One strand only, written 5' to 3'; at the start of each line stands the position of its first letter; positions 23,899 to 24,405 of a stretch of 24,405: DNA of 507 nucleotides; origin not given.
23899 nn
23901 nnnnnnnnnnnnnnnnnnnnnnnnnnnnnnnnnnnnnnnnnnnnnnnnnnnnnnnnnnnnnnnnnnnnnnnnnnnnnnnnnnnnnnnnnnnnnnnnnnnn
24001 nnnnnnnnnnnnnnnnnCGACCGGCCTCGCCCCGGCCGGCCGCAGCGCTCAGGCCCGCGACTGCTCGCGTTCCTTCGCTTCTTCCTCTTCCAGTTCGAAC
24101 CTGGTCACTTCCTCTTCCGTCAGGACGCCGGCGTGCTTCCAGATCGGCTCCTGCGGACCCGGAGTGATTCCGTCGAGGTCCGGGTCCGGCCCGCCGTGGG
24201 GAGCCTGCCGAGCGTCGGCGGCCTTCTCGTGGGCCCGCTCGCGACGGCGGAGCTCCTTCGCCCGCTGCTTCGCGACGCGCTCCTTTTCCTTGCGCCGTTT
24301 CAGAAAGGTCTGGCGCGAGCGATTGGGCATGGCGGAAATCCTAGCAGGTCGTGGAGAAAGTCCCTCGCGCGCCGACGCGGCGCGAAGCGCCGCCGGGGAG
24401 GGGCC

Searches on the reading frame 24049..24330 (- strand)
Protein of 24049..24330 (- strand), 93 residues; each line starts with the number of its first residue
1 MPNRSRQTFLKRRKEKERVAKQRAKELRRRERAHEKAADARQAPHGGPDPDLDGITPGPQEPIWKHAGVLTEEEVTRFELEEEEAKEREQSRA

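Call 25: find_encoding_contigs(protein=window:24049-24330:-, flank=10000, max_places=6)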
Protein window:24049-24330:- (93 aa): 3 contigs read that carry it; 3 places shown.
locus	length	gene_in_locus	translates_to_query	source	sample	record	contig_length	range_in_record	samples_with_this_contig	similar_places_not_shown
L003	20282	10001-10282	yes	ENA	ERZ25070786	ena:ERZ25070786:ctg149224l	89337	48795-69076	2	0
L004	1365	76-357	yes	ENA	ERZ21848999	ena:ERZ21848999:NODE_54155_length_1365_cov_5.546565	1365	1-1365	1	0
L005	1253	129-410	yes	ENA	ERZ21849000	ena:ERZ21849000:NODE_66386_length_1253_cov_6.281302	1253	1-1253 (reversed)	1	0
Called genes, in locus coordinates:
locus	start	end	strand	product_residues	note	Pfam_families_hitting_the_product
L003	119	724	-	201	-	PF00227:Proteasome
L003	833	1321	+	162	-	-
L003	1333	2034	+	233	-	-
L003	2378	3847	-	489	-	PF13660:DUF4147, PF05161:MOFRL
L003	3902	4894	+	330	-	PF14237:GYF_2, PF01987:AIM24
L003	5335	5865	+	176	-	PF00293:NUDIX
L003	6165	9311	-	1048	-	PF02012:BNR (faint), PF14870:PSII_BNR (faint), PF15902:Sortilin-Vps10, PF13860:FlgD_ig (faint)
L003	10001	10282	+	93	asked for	-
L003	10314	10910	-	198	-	PF07813:LTXXQ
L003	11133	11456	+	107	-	PF11950:DUF3467 (weak)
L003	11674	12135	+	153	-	-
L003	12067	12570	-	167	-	-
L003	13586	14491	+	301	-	PF01553:Acyltransferase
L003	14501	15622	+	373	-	-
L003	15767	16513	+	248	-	PF00300:His_Phos_1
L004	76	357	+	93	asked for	-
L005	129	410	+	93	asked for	-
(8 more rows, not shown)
